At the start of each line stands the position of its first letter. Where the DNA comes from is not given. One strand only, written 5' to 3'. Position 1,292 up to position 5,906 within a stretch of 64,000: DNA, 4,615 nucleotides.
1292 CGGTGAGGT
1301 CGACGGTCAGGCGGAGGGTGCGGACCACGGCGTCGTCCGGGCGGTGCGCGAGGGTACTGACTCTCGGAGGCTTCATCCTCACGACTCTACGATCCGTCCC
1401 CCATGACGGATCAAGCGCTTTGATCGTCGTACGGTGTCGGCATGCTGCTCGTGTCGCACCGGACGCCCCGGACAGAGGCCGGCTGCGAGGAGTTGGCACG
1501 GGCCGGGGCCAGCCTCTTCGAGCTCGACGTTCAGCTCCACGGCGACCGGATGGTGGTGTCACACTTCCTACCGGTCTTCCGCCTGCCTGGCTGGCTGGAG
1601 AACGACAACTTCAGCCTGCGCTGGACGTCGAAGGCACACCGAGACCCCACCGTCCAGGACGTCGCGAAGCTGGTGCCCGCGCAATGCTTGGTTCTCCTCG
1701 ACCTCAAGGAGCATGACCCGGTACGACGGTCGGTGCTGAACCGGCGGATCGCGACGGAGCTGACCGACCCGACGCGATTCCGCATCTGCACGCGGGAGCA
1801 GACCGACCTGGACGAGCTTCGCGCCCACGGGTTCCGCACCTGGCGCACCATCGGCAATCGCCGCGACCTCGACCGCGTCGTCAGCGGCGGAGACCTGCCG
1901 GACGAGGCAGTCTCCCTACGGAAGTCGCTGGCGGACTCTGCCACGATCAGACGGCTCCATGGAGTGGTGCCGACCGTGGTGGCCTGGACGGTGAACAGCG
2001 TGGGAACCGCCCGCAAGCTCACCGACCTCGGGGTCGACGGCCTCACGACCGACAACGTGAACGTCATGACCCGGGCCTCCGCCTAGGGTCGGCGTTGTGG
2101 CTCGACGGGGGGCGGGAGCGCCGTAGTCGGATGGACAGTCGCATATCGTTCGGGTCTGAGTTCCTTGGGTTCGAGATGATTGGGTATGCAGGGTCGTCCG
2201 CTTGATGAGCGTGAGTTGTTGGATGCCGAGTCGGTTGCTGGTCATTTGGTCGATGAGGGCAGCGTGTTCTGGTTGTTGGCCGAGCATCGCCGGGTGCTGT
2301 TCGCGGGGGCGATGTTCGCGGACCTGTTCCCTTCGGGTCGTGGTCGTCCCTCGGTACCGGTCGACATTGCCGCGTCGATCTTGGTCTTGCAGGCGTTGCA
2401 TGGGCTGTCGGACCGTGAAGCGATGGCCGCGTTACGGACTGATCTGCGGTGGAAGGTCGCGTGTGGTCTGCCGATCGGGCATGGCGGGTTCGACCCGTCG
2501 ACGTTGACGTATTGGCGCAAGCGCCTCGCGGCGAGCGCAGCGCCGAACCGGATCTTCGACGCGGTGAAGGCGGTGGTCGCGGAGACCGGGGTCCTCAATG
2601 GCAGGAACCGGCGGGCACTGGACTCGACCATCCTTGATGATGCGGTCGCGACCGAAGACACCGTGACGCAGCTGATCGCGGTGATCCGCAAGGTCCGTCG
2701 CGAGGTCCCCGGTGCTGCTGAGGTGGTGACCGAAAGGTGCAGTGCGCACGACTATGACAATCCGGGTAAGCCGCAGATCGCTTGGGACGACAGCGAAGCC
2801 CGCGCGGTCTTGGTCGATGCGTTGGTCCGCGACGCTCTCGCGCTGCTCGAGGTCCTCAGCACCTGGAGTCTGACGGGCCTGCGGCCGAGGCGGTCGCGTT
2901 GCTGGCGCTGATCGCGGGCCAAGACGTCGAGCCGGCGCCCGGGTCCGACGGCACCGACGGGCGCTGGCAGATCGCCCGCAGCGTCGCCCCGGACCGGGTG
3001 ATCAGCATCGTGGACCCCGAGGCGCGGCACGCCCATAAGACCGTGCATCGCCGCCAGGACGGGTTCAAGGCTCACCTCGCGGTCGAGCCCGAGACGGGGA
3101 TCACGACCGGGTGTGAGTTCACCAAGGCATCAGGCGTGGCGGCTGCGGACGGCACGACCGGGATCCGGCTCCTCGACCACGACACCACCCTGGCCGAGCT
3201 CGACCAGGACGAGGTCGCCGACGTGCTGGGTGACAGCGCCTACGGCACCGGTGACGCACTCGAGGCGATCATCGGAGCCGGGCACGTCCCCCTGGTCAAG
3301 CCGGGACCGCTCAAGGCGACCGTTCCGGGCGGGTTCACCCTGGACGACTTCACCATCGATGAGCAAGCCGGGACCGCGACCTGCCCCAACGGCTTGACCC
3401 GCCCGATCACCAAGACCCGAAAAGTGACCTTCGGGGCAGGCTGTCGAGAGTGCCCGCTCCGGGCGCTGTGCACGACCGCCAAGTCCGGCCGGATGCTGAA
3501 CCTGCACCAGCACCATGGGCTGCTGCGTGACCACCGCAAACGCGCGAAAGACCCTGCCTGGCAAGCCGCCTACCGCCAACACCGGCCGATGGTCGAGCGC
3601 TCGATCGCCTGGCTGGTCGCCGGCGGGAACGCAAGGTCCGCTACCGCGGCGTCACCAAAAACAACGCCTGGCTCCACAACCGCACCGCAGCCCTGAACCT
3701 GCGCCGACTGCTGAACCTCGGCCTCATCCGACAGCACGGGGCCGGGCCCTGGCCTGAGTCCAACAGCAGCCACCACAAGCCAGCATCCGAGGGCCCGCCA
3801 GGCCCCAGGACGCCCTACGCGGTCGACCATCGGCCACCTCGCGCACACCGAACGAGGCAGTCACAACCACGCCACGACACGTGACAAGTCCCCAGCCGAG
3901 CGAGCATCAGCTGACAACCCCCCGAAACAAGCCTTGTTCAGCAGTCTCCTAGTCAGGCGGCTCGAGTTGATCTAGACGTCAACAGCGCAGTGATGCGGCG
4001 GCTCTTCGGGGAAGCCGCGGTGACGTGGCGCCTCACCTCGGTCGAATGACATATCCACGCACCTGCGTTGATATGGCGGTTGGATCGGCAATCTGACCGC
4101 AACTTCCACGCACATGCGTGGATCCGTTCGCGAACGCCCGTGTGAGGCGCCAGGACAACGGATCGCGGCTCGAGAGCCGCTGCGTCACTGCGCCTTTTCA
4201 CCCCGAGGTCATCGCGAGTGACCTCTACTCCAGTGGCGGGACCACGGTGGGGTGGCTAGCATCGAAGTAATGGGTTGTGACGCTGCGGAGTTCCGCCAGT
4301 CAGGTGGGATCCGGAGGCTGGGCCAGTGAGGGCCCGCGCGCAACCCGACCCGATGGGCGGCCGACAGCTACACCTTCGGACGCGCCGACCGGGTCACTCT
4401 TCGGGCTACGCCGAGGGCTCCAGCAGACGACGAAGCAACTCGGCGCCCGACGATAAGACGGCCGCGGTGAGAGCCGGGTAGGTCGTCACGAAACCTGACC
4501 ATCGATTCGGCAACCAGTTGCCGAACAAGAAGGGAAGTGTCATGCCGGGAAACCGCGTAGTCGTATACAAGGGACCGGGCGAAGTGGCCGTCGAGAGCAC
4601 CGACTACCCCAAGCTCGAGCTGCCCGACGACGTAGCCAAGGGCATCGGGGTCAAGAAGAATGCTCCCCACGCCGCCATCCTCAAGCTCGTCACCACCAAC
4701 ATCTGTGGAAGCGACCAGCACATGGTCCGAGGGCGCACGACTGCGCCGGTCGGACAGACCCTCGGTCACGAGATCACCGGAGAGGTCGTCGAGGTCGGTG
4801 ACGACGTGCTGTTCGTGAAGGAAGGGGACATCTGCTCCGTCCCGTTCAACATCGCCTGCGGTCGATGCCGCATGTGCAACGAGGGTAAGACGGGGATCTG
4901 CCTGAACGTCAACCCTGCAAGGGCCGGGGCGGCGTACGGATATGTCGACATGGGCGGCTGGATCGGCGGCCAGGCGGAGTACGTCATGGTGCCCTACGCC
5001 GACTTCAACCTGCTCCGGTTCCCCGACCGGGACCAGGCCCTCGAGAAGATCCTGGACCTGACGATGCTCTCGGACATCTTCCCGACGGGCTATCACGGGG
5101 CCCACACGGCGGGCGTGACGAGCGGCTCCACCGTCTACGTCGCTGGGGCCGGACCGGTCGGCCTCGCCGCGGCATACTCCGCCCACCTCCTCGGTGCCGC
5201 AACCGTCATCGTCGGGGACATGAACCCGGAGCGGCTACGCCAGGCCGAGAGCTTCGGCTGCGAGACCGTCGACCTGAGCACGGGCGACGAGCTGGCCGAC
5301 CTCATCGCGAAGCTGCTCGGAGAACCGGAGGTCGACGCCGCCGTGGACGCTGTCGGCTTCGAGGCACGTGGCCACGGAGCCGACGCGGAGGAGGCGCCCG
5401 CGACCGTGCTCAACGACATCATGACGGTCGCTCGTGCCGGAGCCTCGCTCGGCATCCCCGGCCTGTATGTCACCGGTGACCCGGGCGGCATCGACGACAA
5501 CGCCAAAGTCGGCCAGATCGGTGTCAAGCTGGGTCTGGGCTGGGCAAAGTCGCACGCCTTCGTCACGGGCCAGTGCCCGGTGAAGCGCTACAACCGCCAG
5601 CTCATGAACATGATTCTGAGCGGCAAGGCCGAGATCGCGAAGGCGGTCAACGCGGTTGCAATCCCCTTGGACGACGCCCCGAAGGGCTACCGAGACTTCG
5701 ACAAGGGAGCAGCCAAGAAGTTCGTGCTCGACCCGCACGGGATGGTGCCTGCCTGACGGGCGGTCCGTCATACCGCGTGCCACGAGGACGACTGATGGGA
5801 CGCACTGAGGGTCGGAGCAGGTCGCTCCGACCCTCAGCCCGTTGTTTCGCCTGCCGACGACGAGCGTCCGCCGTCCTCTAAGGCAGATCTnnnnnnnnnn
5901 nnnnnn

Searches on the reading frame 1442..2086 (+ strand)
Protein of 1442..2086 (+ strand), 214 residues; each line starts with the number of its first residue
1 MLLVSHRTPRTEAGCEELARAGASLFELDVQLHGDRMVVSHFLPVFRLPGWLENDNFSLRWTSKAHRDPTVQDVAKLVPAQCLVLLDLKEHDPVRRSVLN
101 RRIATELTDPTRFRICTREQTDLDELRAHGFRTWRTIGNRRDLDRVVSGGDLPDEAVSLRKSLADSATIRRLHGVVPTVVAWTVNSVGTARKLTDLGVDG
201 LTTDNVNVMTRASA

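Call 76: find_encoding_contigs(protein=window:1442-2086:+, flank=10000, max_places=4)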
Protein window:1442-2086:+ (214 aa): 2 contigs read that carry it; 1 place shown.
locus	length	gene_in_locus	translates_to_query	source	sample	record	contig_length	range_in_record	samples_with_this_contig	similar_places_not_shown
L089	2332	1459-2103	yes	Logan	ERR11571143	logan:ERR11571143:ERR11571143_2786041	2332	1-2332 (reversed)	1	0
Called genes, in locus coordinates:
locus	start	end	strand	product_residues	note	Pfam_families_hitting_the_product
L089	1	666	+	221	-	?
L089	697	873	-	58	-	-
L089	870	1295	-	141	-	PF13474:SnoaL_3, PF14534:DUF4440, PF13577:SnoaL_4 (weak)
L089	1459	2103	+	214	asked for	PF03009:GDPD (weak)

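Call 83: list_cluster_members(proteins=[P0004, window:22576-22914:-, window:1442-2086:+])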
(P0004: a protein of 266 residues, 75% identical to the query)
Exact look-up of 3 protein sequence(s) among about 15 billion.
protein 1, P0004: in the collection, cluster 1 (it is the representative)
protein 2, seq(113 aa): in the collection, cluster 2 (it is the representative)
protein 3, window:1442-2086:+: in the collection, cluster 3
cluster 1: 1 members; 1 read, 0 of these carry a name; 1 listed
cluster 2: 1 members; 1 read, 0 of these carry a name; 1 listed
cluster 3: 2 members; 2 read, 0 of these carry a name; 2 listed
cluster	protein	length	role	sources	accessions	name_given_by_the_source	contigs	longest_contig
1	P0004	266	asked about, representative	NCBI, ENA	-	-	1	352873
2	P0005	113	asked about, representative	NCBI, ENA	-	-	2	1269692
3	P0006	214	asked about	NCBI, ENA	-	-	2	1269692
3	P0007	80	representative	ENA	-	-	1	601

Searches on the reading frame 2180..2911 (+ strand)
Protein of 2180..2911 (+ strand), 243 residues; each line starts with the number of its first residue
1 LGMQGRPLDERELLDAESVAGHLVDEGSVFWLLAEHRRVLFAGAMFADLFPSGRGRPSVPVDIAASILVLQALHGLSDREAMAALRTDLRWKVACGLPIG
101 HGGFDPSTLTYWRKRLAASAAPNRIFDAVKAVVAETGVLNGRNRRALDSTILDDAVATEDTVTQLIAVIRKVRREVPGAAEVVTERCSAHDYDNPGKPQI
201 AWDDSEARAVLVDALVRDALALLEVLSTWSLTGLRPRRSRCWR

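Call 84: search_protein_families(library=pfam, proteins=[window:2180-2911:+], max_evalue=0.0001)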
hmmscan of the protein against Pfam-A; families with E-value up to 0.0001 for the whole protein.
window:2180-2911:+ (243 aa): 1 family
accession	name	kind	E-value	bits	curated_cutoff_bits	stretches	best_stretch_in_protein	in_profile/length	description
PF05598.16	DUF772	-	4.4e-17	62.3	23.1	1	55-128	1-73/74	Transposase domain (DUF772)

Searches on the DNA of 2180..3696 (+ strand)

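Call 87: search_dna_similar(query=window:2180-3696:+, collection=plasmids, mode=distant, max_rows=10)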
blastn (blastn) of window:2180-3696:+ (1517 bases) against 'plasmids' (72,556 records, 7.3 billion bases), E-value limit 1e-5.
Records with a match: 28; places in all: 39; records where one place covers at least 80% of the query: 12.
Best place of each record, by identity: 60-80% 28.
By first word of the organism name: Streptomyces 13; Mycobacterium 4; Gordonia 3; Rhodococcus 2; Dietzia 1; Nonomuraea 1; Embleya 1; Arthrobacter 1; Mycolicibacterium 1; Mycobacteroides 1.
By predicted mobility (MOB-suite, as given by PLSDB): mobilizable 15; non-mobilizable 13.
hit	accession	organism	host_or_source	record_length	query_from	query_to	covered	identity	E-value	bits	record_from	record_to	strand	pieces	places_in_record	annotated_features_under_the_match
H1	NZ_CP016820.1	Rhodococcus sp. p52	oil-polluted soil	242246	29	1515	98%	67.0%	6e-113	416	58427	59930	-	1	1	IS1182 family transposase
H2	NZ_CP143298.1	Dietzia kunjamensis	-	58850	29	1517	98%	66.4%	2e-105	390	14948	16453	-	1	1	IS1182 family transposase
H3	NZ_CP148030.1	Gordonia hongkongensis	cell culture,Styx glacier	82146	2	1512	100%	64.7%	7e-62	247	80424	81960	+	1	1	IS1182 family transposase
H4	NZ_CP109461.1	Streptomyces sp. NBC_01454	-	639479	65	1515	96%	65.6%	6e-88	333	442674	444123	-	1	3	IS1182 family transposase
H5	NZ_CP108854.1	Streptomyces sp. NBC_00841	-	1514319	79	1515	95%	66.0%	6e-88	334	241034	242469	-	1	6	record has no annotation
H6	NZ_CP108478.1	Streptomyces mirabilis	-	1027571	78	1515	95%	65.8%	5e-76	293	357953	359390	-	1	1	record has no annotation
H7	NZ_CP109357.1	Streptomyces sp. NBC_01562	-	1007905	78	1515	95%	65.3%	2e-74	288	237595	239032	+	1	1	record has no annotation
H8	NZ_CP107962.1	Streptomyces sp. NBC_00376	-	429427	78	1503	94%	65.8%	4e-84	321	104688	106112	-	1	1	IS1182 family transposase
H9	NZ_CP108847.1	Streptomyces sp. NBC_00846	-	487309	79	1515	95%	65.3%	3e-66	260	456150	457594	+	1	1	IS1182 family transposase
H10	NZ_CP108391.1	Streptomyces sp. NBC_01320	-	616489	79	1515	95%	65.2%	2e-62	249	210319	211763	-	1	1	IS1182 family transposase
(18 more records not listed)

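Call 89: get_annotated_region(hit=H1, flank=700)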
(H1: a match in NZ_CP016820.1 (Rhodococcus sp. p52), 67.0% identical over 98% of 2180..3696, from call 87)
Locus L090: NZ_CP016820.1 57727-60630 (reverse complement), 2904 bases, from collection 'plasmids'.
description: Rhodococcus sp. p52 plasmid pDF02, complete sequence
organism: Rhodococcus sp. p52 (NCBI taxid 935199)
taxonomy: Bacteria; Actinomycetota; Actinomycetes; Mycobacteriales; Nocardiaceae; Rhodococcus; Rhodococcus sp. p52
host: -; source: oil-polluted soil; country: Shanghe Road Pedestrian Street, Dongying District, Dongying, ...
typing (MOB-suite, as given by PLSDB): mobilizable; replicon rep_cluster_1381; relaxase MOBF
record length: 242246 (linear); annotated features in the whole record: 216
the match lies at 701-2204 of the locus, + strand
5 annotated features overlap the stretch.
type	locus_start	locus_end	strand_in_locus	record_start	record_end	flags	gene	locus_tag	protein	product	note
CDS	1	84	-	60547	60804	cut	-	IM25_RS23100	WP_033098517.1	type II toxin-antitoxin system RelE/ParE family toxin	GO:0030541 - plasmid partitioning [Evidence IEA]; GO:0051290 - protein heterotetramerization [Evidence IEA]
CDS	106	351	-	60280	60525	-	-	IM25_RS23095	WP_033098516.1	type II toxin-antitoxin system Phd/YefM family antitoxin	-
CDS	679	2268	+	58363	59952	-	-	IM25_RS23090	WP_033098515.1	IS1182 family transposase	-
CDS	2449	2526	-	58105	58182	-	-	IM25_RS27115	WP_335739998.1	hypothetical protein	-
CDS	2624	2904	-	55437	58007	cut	-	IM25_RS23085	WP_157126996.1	hypothetical protein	-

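Call 90: get_annotated_region(hit=H2, flank=700)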
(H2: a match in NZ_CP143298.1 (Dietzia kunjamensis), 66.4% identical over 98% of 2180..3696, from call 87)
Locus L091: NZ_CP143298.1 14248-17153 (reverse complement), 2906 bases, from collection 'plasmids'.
description: Dietzia kunjamensis strain IITR165 plasmid pDK58, complete sequence
organism: Dietzia kunjamensis (NCBI taxid 322509)
taxonomy: Bacteria; Actinomycetota; Actinomycetes; Mycobacteriales; Dietziaceae; Dietzia; Dietzia kunjamensis
host: -; source: -; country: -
typing (MOB-suite, as given by PLSDB): non-mobilizable
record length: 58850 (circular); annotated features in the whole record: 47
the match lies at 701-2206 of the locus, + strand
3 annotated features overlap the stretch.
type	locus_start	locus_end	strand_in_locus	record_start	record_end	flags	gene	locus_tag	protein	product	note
CDS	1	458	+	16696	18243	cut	-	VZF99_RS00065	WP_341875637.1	SLC13 family permease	-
CDS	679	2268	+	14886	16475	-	-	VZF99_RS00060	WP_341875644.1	IS1182 family transposase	-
CDS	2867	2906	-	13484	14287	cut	-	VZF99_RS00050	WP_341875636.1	recombinase family protein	GO:0006310 - DNA recombination [Evidence IEA]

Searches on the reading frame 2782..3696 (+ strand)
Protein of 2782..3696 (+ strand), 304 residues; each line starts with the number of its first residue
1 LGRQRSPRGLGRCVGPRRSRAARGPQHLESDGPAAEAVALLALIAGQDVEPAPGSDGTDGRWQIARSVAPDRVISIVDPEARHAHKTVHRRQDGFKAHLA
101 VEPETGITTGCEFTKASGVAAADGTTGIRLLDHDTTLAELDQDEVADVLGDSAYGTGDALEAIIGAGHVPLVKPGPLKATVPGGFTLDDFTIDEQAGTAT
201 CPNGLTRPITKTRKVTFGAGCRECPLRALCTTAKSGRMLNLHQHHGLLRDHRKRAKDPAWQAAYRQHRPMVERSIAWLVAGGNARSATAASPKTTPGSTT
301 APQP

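Call 84: search_protein_families(library=pfam, proteins=[window:2782-3696:+], max_evalue=0.0001)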
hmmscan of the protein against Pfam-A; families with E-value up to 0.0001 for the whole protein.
window:2782-3696:+ (304 aa): 2 families
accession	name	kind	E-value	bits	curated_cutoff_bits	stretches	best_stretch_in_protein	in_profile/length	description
PF13751.12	DDE_Tnp_1_6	-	4.3e-12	46.9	25.1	1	213-288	23-101/125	Transposase DDE domain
PF01609.27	DDE_Tnp_1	-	4.2e-06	27.1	23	1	75-278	7-170/200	Transposase DDE domain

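Call 105: find_homologous_proteins(query=window:2782-3696:+, max_evalue=1e-30)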
Query window:2782-3696:+ (304 aa): 7851 proteins with E <= 1e-30 among 8000 candidates; the best 120 are listed.
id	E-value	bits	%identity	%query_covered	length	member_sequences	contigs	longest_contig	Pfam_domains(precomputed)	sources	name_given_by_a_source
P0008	2.6e-167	574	100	83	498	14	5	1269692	PF01609.28,PF13751.13,PF05598.17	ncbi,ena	-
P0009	4.6e-150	517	91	83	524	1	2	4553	PF01609.28,PF13751.13,PF05598.17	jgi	jgi:IS5 family transposase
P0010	3.9e-147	508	89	83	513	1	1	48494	PF01609.28,PF13751.13,PF05598.17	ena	-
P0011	3.2e-146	505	89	83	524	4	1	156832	PF01609.28,PF13751.13,PF05598.17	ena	-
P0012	2.4e-145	502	86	85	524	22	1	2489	PF01609.28,PF13751.13,PF05598.17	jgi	jgi:IS5 family transposase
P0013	4.1e-141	488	85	83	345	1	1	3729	PF01609.28,PF13751.13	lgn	-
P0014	5.5e-141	488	85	84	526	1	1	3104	PF01609.28,PF13751.13,PF05598.17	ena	-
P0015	1.1e-134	467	84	84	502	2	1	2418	PF13751.13,PF05598.17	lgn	-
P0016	2.9e-131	456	79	84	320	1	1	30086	PF01609.28,PF13751.13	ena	-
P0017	6.6e-131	455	80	84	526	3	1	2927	PF01609.28,PF13751.13,PF05598.17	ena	-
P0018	1.2e-128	447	79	83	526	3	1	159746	PF01609.28,PF13751.13,PF05598.17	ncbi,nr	ncbi:MAG TPA: IS1182 family transposase [Propionibacteriaceae bacterium]|nr:IS1182 family transposas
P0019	1.9e-128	446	79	83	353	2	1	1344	PF01609.28,PF13751.13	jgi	jgi:hypothetical protein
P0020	2.9e-127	443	79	83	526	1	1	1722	PF01609.28,PF13751.13,PF05598.17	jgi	jgi:IS5 family transposase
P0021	6.2e-127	441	77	84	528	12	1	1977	PF01609.28,PF13751.13,PF05598.17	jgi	jgi:Transposase DDE domain/Transposase domain (DUF772)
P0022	9.7e-127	441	76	85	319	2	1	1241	PF01609.28,PF13751.13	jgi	jgi:hypothetical protein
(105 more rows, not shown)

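Call 106: find_encoding_contigs(protein=P0008, flank=3000, max_places=10)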
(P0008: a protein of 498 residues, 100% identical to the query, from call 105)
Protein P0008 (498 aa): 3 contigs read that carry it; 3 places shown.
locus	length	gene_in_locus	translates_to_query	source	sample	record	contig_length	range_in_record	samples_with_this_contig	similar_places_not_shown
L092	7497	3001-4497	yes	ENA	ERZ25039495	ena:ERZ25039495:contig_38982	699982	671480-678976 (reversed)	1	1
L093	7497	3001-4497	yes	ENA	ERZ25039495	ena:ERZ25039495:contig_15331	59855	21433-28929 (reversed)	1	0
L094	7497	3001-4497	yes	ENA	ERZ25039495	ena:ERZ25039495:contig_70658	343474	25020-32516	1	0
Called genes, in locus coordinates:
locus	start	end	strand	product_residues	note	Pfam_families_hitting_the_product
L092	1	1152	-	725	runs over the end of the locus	PF02897:Peptidase_S9_N, PF00326:Peptidase_S9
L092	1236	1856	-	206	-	PF01022:HTH_5, PF12802:MarR_2 (faint), PF12840:HTH_20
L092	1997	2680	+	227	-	PF04299:FMN_bind_2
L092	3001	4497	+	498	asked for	PF05598:DUF772, PF01609:DDE_Tnp_1, PF13751:DDE_Tnp_1_6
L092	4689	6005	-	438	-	PF00817:IMS, PF14520:HHH_5 (weak), PF21999:IMS_HHH_1, PF11799:IMS_C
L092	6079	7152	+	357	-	PF13830:DUF4192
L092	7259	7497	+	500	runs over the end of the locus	PF04107:GCS2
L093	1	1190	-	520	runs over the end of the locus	PF07690:MFS_1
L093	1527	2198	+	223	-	PF00106:adh_short, PF08659:KR (weak), PF13561:adh_short_C2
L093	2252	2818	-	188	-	PF02525:Flavodoxin_2, PF03358:FMN_red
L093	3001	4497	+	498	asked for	PF05598:DUF772, PF01609:DDE_Tnp_1, PF13751:DDE_Tnp_1_6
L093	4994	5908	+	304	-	PF19816:DUF6299 (faint)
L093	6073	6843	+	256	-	PF01370:Epimerase (faint), PF13460:NAD_binding_10 (faint)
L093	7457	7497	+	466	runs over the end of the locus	PF08924:Rv2525c_GlyHyd-like, PF01471:PG_binding_1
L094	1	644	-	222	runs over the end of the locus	PF01209:Ubie_methyltran, PF13489:Methyltransf_23, PF00891:Methyltransf_2 (weak), PF13847:Methyltransf_31, PF08241:Methyltransf_11, PF08242:Methyltransf_12, PF13649:Methyltransf_25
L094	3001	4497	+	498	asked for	PF05598:DUF772, PF01609:DDE_Tnp_1, PF13751:DDE_Tnp_1_6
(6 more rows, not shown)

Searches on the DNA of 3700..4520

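Call 54: search_rna_families(source=window, start=3700, end=4520, threshold=evalue, max_evalue=5)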
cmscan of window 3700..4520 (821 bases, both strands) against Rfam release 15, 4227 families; matches with E-value up to 5: 6.
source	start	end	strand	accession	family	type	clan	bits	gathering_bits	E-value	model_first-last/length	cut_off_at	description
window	4053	4129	+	RF03704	MIR4380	Gene; miRNA;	-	20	83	0.38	1-82/82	no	MIR4380 microRNA precursor family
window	4042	4135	-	RF04087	MIR5565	Gene; miRNA;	-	17.5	80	0.93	1-109/109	no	MIR5565 microRNA precursor family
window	4023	4154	-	RF03175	MIR3454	Gene; miRNA;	-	16.2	142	2.8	1-147/147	no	MIR3454 microRNA precursor family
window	4041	4130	+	RF04087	MIR5565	Gene; miRNA;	-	15.8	80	2.8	1-109/109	no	MIR5565 microRNA precursor family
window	4207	4243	-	RF02939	COG2908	Cis-reg;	-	13.9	58.7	2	1-45/45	no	COG2908 RNA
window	4291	4335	-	RF02172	RFPL3-AS1_2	Gene; lncRNA;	-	12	40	2.6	17-71/71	no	RFPL3 antisense RNA 1 conserved region 2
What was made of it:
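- On Any Rfam RNA family: Only chance miRNA-like hits (E 0.4-2.8) appeared over C1 (call 54).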

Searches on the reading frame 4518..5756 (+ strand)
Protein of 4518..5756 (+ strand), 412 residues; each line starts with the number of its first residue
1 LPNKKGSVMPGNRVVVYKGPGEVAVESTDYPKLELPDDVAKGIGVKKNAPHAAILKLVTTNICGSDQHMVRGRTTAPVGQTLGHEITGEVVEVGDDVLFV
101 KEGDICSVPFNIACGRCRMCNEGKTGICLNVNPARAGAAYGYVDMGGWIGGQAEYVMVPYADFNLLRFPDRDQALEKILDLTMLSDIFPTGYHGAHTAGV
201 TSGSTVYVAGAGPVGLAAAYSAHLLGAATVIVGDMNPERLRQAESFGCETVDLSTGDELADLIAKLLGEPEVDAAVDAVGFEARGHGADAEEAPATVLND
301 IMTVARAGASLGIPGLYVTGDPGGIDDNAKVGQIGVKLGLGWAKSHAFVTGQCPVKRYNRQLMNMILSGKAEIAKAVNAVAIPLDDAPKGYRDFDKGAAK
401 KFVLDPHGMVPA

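Call 84: search_protein_families(library=pfam, proteins=[window:4518-5756:+], max_evalue=0.0001)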
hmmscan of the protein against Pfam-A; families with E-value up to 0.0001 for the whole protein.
window:4518-5756:+ (412 aa): 3 families
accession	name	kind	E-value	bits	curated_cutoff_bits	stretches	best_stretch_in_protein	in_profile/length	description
PF08240.17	ADH_N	-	1.2e-19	70.9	23.5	1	50-162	2-98/104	Alcohol dehydrogenase GroES-like domain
PF00107.32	ADH_zinc_N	-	2e-09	37.9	31.8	1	213-280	1-67/129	Zinc-binding dehydrogenase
PF01262.27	AlaDh_PNT_C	-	3.2e-07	30.4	23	1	198-262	21-89/214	Alanine dehydrogenase/PNT, C-terminal domain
